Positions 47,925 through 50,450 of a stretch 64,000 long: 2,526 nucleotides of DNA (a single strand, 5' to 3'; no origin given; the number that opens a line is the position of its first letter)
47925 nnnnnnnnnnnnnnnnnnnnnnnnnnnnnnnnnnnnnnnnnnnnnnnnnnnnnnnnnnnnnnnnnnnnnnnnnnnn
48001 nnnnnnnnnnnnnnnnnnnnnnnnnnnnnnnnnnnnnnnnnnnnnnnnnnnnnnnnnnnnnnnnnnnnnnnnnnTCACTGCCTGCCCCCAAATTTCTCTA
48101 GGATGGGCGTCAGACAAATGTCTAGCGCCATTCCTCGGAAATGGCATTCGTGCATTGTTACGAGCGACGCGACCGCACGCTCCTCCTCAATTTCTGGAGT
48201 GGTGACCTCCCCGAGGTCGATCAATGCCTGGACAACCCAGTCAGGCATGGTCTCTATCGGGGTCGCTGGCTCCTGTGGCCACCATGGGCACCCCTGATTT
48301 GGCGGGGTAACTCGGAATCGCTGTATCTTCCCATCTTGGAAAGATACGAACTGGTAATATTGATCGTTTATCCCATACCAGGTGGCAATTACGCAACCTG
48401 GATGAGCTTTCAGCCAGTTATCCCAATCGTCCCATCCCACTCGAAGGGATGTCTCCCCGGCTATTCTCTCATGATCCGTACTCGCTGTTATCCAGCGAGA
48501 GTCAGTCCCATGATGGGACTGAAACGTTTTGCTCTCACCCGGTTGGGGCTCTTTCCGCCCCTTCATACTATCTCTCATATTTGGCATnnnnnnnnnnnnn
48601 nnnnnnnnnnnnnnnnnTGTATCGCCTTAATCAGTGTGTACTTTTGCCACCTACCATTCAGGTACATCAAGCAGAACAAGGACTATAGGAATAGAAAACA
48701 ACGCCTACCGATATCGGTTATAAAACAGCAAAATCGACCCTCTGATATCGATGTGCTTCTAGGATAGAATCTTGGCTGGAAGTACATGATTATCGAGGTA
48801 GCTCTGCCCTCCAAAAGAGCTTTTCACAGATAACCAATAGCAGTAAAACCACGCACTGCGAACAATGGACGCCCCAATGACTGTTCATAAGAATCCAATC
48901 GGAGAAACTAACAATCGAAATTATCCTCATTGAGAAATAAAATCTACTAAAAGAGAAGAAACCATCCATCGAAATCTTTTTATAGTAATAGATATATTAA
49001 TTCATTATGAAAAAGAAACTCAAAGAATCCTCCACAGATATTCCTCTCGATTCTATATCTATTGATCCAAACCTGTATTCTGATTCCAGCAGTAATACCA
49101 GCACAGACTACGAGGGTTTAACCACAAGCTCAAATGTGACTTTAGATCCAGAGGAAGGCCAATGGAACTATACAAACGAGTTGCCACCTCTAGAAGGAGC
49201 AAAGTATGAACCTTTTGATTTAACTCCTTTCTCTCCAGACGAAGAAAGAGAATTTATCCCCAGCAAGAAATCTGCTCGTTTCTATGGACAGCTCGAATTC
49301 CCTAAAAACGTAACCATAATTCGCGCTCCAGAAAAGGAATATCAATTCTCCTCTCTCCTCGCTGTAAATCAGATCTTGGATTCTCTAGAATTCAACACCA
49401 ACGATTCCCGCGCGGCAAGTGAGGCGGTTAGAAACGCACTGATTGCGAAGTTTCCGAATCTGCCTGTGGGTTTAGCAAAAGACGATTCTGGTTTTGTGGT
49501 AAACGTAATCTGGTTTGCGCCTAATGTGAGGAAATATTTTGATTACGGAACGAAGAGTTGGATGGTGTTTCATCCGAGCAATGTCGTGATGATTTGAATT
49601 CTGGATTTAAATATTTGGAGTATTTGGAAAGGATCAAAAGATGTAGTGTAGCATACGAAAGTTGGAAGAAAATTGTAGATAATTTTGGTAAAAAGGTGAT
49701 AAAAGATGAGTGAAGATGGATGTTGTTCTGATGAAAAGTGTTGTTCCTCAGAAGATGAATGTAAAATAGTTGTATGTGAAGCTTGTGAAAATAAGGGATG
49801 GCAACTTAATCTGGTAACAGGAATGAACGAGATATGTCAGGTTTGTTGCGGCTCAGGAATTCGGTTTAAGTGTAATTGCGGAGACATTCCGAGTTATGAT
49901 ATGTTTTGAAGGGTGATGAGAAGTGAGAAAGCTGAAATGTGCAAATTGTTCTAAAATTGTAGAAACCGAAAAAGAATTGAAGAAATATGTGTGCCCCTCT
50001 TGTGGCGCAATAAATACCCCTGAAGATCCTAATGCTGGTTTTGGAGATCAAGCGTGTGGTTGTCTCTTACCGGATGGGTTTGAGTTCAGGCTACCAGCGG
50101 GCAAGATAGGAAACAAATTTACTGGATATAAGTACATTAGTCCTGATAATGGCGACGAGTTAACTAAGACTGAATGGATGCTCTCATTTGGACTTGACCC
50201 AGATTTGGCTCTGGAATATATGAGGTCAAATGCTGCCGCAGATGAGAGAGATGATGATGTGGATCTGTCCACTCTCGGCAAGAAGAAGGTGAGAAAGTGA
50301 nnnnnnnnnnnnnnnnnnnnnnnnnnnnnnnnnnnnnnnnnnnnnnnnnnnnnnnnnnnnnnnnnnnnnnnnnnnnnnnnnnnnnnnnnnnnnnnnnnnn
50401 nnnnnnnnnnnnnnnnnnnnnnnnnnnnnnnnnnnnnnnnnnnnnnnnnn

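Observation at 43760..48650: Compositional island: fibre/tailspike genes and an adjacent 3-gene operon have much higher GC than the rest of the window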

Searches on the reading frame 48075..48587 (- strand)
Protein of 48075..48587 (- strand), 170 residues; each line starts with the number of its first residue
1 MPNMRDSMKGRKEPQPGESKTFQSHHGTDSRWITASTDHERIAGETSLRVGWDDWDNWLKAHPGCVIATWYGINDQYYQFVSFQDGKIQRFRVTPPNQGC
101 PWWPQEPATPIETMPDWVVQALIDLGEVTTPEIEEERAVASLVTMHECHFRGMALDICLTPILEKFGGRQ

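Call 11: search_protein_families(library=pfam, proteins=[window:48075-48587:-], max_evalue=0.1)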
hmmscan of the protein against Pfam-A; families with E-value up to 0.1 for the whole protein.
window:48075-48587:- (170 aa): 0 families

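Call 12: search_protein_families(library=phrogs, proteins=[window:48075-48587:-], max_evalue=0.1)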
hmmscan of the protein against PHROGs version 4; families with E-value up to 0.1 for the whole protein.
window:48075-48587:- (170 aa): 1 family
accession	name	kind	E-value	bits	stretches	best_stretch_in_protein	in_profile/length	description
phrog_19888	-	unknown function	0.054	15.2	1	45-95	44-92/94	-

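Call 25: find_encoding_contigs(protein=window:48075-48587:-, flank=10000)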
Protein window:48075-48587:- (170 aa): no gene with exactly this product is on record in the collection.

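Call 53: find_homologous_proteins(query=window:48075-48587:-, max_evalue=0.001)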
Query window:48075-48587:- (170 aa): 6 proteins with E <= 0.001 among 40 candidates.
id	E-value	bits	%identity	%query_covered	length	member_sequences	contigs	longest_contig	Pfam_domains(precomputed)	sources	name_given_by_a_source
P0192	1.3e-112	392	100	96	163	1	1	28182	-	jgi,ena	-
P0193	1.2e-55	206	59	94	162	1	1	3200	-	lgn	-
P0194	2.9e-54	201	55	94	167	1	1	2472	-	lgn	-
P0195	2.9e-39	153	50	87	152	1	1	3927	-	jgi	jgi:hypothetical protein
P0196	5.4e-39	152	50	86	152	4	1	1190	-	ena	-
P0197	6.5e-34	135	47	86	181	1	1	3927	-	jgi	jgi:hypothetical protein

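Call 54: find_encoding_contigs(protein=P0193, flank=10000, max_places=3)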
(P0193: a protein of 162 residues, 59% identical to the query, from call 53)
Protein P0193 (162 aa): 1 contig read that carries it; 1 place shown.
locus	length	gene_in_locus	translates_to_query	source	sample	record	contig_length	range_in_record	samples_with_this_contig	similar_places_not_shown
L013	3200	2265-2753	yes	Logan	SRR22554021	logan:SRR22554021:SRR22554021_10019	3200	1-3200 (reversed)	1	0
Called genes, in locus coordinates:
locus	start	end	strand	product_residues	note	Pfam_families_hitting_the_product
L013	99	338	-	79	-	-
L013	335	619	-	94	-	-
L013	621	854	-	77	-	-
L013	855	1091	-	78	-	-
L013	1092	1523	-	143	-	-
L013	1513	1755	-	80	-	-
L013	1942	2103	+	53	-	-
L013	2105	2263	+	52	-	-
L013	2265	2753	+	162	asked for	-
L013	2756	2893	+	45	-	-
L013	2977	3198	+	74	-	?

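Call 55: find_encoding_contigs(protein=P0195, flank=10000, max_places=3)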
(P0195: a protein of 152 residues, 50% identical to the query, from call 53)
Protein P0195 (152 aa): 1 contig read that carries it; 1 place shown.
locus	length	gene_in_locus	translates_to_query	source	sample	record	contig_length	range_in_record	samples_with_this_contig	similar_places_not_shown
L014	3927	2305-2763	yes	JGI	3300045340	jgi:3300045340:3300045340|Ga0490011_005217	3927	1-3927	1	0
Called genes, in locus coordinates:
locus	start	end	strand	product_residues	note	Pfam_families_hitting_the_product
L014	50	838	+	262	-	PF01555:N6_N4_Mtase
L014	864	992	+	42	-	-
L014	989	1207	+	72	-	-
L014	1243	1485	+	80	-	-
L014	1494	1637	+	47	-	-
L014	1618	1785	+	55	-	-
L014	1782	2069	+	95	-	-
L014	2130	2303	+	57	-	-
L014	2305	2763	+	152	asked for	-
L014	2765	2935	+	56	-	-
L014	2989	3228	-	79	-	-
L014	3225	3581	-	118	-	-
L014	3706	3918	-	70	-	-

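Call 56: find_encoding_contigs(protein=P0194, flank=10000, max_places=3)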
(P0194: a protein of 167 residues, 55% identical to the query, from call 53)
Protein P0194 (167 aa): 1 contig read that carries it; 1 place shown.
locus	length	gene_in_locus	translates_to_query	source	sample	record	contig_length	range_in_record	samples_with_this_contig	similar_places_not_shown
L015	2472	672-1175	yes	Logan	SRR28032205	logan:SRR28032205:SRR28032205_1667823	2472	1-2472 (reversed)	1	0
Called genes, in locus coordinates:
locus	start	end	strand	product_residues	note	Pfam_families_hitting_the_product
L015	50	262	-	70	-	-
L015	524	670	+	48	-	-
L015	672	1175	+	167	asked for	-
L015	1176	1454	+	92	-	-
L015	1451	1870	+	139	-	-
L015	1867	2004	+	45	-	-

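Call 85: search_protein_families(library=padloc, proteins=[window:48075-48587:-], max_evalue=0.01)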
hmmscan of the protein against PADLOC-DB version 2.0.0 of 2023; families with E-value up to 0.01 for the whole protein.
window:48075-48587:- (170 aa): 0 families

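Call 86: search_protein_families(library=ncbifam, proteins=[window:48075-48587:-], max_evalue=0.01)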
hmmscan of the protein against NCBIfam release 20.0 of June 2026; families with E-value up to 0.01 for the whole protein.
window:48075-48587:- (170 aa): 0 families

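Call 102: search_solved_structures(query=window:48075-48587:-, max_evalue=1)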
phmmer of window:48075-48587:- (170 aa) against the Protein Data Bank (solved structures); distinct sequences matched with E-value up to 1: 1.
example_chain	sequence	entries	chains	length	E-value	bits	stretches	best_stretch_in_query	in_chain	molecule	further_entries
2xwg_A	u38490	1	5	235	0.94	12.3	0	23-74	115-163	SORTASE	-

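Call 105: search_dna_similar(query=window:48075-48587:-, collection=phages, mode=protein, max_evalue=0.001, max_rows=10)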
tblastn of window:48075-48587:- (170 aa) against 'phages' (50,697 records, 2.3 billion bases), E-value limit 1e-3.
No match.
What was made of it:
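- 48075..48587 (-): 170-aa protein (called as 163 aa from 48566 in other assemblies), first gene of the cassette. No family or structure match (calls 11, 12, 85, 86, 102, 105).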

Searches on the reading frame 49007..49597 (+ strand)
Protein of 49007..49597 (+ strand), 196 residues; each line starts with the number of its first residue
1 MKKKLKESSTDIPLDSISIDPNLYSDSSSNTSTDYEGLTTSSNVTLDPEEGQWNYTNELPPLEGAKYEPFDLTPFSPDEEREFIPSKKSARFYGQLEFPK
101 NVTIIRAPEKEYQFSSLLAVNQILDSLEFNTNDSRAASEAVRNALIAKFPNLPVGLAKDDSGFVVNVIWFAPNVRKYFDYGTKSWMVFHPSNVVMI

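Call 11: search_protein_families(library=pfam, proteins=[window:49007-49597:+], max_evalue=0.1)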
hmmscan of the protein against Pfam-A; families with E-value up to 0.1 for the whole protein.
window:49007-49597:+ (196 aa): 0 families

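Call 12: search_protein_families(library=phrogs, proteins=[window:49007-49597:+], max_evalue=0.1)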
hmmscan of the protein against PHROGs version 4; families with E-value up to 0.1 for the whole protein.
window:49007-49597:+ (196 aa): 0 families

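Call 29: find_encoding_contigs(protein=window:49007-49597:+, flank=10000)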
Protein window:49007-49597:+ (196 aa): 3 contigs read that carry it; 3 places shown.
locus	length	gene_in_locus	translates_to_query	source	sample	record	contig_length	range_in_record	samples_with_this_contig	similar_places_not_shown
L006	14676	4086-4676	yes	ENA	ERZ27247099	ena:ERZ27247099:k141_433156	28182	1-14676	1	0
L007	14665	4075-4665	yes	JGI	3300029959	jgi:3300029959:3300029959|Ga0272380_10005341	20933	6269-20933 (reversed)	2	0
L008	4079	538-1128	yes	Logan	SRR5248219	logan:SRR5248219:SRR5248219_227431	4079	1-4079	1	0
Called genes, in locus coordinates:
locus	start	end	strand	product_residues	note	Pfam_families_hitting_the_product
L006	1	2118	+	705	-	?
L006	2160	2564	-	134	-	-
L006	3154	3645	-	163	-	-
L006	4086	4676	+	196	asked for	-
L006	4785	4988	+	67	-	-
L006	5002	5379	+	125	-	PF23547:Zn_ribbon_FGT1_1 (faint)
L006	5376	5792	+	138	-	-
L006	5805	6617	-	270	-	-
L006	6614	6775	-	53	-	-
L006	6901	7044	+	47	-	-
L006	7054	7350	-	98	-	-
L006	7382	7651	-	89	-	-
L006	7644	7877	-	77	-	-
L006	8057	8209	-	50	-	-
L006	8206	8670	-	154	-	-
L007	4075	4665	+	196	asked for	-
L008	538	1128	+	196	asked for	-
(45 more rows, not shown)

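Call 48: find_related_loci(query=window:49007-49597:+, collection=viral_contigs, flank=10000)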
Query window:49007-49597:+ (196 aa) in viral_contigs; peptide patterns used: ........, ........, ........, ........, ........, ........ (x = any residue, [..] = any of these).
28 stretches matched a pattern, but none encodes a relative of the query by tblastn (E <= 1e-3).

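Call 85: search_protein_families(library=padloc, proteins=[window:49007-49597:+], max_evalue=0.01)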
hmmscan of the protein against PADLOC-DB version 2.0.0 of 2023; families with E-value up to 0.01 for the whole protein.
window:49007-49597:+ (196 aa): 0 families

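Call 86: search_protein_families(library=ncbifam, proteins=[window:49007-49597:+], max_evalue=0.01)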
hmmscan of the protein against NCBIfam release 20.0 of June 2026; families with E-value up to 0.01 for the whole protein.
window:49007-49597:+ (196 aa): 0 families

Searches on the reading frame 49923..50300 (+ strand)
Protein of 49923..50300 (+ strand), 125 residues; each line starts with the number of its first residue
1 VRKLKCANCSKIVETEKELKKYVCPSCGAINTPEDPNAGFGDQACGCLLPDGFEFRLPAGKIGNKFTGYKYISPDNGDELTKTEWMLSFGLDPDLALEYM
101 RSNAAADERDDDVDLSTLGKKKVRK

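Call 97: find_related_loci(query=A5, collection=viral_contigs, flank=10000)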
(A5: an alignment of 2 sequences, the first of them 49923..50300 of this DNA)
Query A5 (125 aa) in viral_contigs; peptide patterns used: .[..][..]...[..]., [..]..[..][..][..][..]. (x = any residue, [..] = any of these).
272 stretches matched a pattern; 3 encode a relative of the query (tblastn E <= 1e-3); 3 distinct loci.
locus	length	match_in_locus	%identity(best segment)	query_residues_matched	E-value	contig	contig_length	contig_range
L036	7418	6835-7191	47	1-124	4e-27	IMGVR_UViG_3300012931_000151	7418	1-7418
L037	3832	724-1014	41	4-103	1e-20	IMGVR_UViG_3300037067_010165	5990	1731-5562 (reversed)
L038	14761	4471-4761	38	4-103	2e-18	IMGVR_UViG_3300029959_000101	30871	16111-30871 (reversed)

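Call 108: search_protein_families(library=pfam, proteins=[window:49923-50300:+], max_evalue=0.01)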
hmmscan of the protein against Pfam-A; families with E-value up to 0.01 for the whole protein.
window:49923-50300:+ (125 aa): 1 family
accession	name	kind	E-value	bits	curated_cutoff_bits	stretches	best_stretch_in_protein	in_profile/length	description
PF23547.1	Zn_ribbon_FGT1_1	-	2.1e-05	24.5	27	1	4-28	3-27/35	FORGETTER1 first zinc ribbon domain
